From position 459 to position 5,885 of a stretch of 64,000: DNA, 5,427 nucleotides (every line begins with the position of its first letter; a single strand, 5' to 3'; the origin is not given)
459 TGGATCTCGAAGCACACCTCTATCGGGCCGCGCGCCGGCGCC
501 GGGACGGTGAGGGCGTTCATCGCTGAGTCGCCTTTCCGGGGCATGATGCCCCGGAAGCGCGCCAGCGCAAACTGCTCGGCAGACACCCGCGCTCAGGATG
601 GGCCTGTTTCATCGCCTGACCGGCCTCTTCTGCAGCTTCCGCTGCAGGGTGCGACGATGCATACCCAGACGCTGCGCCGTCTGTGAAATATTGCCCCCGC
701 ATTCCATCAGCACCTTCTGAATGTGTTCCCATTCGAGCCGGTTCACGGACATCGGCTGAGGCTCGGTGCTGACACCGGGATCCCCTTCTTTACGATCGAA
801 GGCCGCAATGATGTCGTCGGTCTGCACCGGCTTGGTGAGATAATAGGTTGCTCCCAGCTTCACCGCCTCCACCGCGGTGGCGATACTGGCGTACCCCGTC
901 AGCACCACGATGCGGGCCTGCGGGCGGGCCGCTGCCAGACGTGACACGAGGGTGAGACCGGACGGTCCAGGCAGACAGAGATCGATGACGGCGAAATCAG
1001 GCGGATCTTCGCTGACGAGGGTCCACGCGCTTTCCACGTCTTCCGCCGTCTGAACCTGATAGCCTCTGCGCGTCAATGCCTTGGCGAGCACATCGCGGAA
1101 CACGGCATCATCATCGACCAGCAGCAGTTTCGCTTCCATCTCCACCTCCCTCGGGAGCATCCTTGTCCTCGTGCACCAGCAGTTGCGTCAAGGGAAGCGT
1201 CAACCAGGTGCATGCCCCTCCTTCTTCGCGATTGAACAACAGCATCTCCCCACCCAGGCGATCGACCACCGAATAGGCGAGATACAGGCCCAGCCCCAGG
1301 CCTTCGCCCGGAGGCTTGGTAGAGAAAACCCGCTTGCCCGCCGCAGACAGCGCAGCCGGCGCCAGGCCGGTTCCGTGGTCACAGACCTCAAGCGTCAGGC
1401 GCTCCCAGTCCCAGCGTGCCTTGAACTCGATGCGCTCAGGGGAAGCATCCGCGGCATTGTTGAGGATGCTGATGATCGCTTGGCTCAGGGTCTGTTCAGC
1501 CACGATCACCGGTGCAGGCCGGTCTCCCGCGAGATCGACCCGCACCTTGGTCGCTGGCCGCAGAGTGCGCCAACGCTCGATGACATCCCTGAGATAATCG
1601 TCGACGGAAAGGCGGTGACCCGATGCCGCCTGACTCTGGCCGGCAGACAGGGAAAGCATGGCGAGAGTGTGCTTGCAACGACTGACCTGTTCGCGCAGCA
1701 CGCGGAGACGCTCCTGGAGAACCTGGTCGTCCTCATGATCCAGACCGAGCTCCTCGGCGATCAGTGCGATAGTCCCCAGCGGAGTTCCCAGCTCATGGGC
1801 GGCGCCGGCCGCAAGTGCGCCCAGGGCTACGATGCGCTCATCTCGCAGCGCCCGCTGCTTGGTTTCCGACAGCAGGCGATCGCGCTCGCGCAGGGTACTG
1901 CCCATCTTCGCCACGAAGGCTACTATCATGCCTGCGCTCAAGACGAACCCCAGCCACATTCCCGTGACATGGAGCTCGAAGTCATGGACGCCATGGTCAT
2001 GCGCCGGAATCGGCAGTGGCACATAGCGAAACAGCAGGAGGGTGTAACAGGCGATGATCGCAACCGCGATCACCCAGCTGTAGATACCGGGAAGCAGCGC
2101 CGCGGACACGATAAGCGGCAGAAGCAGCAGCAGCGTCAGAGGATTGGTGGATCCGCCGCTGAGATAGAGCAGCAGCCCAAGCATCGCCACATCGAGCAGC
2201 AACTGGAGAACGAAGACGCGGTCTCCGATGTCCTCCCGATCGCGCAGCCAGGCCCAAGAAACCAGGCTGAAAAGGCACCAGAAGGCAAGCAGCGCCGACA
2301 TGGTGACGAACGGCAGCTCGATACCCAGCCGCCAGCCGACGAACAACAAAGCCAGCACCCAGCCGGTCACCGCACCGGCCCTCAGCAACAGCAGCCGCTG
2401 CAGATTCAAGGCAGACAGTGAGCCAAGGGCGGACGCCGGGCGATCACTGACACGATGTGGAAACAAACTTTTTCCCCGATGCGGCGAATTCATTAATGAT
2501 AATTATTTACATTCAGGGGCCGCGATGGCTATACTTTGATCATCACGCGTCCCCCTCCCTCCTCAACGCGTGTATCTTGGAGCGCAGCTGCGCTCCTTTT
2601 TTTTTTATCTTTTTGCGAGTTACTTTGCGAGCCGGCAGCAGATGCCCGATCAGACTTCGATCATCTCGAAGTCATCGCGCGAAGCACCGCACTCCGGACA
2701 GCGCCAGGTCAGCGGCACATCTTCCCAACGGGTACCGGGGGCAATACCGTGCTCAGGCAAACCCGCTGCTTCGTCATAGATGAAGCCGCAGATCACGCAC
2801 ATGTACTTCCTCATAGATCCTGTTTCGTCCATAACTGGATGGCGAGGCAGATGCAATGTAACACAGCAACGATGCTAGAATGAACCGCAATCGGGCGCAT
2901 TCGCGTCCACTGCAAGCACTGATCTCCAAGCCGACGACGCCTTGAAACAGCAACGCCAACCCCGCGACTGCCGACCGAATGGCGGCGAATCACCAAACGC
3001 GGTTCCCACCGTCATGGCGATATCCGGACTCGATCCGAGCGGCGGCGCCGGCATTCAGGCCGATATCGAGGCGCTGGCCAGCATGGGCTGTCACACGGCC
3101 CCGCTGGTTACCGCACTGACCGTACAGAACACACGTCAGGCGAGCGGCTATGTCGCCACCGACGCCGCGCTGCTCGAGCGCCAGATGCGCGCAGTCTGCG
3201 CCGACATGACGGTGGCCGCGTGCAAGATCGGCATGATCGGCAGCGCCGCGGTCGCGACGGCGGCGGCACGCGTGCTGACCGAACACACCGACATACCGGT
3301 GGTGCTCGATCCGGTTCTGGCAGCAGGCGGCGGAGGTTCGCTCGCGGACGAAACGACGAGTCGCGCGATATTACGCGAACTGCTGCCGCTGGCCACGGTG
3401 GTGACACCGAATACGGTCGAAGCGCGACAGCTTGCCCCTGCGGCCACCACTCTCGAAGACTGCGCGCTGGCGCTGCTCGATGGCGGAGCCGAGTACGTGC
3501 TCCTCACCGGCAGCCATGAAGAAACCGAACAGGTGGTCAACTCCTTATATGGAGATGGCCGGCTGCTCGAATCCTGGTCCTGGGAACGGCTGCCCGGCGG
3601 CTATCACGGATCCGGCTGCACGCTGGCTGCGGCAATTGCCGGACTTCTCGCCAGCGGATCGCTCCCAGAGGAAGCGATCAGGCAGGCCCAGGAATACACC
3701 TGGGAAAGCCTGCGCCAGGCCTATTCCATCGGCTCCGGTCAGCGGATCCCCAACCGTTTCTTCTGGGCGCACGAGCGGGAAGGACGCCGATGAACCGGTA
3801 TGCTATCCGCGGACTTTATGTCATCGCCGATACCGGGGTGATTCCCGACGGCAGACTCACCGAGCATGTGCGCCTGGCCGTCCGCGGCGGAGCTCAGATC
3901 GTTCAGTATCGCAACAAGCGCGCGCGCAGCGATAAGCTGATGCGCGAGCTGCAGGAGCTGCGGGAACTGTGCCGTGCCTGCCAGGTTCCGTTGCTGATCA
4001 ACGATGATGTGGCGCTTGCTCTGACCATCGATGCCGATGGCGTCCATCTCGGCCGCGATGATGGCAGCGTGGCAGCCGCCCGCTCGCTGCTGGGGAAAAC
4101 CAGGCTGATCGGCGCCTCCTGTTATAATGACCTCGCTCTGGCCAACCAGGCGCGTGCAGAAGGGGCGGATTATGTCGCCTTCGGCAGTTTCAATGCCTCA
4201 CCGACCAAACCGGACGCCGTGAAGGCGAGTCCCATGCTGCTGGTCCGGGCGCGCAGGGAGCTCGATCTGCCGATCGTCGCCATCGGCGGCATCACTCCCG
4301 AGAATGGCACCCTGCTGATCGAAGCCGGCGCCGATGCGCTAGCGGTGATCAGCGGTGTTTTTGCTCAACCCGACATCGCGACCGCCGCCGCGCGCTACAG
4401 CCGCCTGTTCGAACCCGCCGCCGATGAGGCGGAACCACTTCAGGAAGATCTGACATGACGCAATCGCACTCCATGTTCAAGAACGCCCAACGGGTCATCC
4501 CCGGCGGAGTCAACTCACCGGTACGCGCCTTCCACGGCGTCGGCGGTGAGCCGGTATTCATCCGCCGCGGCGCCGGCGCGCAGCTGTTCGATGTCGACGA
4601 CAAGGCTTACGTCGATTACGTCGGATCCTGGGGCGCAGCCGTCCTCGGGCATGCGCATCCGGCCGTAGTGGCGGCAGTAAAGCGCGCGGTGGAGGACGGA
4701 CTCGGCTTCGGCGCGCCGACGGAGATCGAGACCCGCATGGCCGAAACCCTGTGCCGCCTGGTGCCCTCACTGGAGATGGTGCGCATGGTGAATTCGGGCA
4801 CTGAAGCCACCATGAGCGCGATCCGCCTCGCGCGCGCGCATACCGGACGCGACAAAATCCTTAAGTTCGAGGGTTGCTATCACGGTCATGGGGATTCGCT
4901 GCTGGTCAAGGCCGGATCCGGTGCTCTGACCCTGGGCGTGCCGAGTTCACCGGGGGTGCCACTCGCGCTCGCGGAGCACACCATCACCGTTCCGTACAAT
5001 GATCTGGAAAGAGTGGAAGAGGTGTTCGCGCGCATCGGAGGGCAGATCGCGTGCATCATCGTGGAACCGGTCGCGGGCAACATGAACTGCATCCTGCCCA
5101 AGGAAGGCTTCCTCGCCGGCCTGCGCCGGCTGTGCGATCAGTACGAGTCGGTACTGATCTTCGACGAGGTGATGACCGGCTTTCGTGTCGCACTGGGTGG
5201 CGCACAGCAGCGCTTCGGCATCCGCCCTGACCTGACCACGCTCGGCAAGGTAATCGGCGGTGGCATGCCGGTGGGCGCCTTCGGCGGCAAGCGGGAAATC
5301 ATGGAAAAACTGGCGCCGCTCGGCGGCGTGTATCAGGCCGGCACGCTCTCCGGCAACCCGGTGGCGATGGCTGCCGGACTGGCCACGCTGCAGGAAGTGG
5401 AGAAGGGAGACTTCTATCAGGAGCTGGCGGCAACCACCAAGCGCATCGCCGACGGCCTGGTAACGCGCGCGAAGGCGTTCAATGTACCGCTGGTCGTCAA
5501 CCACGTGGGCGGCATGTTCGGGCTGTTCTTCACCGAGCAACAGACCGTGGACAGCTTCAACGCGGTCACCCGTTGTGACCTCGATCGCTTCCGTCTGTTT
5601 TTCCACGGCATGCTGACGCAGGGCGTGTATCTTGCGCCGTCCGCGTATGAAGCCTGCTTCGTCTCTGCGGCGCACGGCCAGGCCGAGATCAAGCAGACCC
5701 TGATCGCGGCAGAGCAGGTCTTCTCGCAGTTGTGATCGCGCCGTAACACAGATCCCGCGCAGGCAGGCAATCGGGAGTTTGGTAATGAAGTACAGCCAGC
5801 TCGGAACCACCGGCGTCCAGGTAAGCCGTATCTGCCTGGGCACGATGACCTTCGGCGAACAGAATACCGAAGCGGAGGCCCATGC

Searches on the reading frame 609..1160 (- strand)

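Call 22: search_protein_families(library=pfam, proteins=[window:609-1160:-], max_evalue=0.00001)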
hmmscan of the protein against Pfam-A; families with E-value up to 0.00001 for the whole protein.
window:609-1160:- (183 aa): 3 families
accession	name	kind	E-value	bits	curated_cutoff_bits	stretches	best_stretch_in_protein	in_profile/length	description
PF00072.30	Response_reg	-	4.9e-27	94.7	30.2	1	13-121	2-110/111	Response regulator receiver domain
PF02954.25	HTH_8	-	9e-14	51.4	22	1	141-178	4-41/42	Bacterial regulatory protein, Fis family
PF13556.12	HTH_30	-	3e-07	30.6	27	1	150-178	7-35/59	PucR C-terminal helix-turn-helix domain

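Call 35: search_protein_families(library=ncbifam, proteins=[window:609-1160:-], max_evalue=0.01)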
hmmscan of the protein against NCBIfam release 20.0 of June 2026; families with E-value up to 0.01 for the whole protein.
window:609-1160:- (183 aa): 105 families (the best 25 are shown)
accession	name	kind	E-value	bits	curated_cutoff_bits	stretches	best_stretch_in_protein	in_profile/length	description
NF033791.1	ActR_PrrA_rreg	equivalog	6.3e-59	198.9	250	1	10-180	2-171/173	ActR/PrrA/RegA family redox response regulator transcription factor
TIGR01818.1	ntrC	equivalog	2e-27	96.1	558.6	1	13-125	2-114/463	nitrogen regulation protein NR(I)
NF051870.1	NAssimRespRegNtrX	equivalog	1.3e-24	86.9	600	2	11-123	3-117/452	nitrogen assimilation response regulator NtrX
NF008469.0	PRK11361.1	equivalog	2.1e-23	82.7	714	2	10-117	5-112/461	acetoacetate metabolism transcriptional regulator AtoC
NF047793.1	ResRegPgtA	equivalog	8.8e-23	80.8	650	1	8-122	4-118/414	two-component system response regulator PgtA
NF011695.0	PRK15115.1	equivalog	4.8e-19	68.4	763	1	9-123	6-120/445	two-component system response regulator GlrR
NF045505.1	RR_RssB_Pseudo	equivalog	6.5e-19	68.2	700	1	8-114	4-110/394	two-component system response regulator RssB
NF008078.0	PRK10816.1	equivalog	1.1e-18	67.5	336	1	11-121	2-112/223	two-component system response regulator PhoP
NF007005.1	PRK09468.1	equivalog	1.1e-18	67.5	331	1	9-120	3-114/237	osmolarity response regulator transcription factor OmpR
NF046022.1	RespRegCpdRBruc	equivalog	1.3e-18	67.1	180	1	10-123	2-115/120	cell cycle two-component system response regulator CpdR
NF006900.1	PRK09390.1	equivalog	3e-18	66.1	255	1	9-123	4-118/203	response regulator FixJ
TIGR02154.1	PhoB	equivalog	7.8e-18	64.6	296.2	1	8-121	1-116/226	phosphate regulon transcriptional regulator PhoB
TIGR02915.1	PEP_resp_reg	equivalog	1.9e-17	63.3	502.6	1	12-122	1-114/445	PEP-CTERM-box response regulator transcription factor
NF007689.0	PRK10365.1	equivalog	2.1e-17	63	760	1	10-122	6-118/441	sigma-54-dependent response regulator transcription factor ZraR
NF008176.1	PRK10923.1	equivalog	2.2e-17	62.8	620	1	11-123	5-117/469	nitrogen regulation protein NR(I)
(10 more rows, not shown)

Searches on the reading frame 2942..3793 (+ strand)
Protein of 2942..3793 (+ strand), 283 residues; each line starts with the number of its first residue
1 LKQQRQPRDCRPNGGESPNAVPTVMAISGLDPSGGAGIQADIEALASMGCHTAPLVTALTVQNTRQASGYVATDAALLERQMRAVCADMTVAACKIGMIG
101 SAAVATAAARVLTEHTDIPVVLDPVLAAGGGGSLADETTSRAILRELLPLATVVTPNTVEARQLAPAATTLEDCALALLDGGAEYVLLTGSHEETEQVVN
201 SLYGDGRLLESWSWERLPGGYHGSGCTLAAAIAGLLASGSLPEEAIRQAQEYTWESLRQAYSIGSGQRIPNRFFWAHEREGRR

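Call 20: search_protein_families(library=pfam, proteins=[window:2942-3793:+], max_evalue=0.00001)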
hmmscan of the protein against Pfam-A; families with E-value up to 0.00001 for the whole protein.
window:2942-3793:+ (283 aa): 1 family
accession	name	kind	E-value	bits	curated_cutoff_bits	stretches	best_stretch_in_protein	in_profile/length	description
PF08543.17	Phos_pyr_kin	-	2.1e-70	237.3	27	1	31-267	1-242/246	Phosphomethylpyrimidine kinase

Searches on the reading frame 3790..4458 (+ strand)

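Call 20: search_protein_families(library=pfam, proteins=[window:3790-4458:+], max_evalue=0.00001)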
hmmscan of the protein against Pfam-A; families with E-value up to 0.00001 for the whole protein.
window:3790-4458:+ (222 aa): 1 family
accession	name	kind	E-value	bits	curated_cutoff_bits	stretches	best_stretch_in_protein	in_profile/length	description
PF02581.23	TMP-TENI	-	2e-55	187.4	27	1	9-190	1-180/180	Thiamine monophosphate synthase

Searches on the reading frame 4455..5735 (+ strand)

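Call 20: search_protein_families(library=pfam, proteins=[window:4455-5735:+], max_evalue=0.00001)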
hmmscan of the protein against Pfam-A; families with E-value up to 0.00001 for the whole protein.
window:4455-5735:+ (426 aa): 1 family
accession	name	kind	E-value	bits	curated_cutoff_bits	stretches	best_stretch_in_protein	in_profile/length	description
PF00202.27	Aminotran_3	-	3.4e-78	263.6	30.5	1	33-397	10-375/403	Aminotransferase class-III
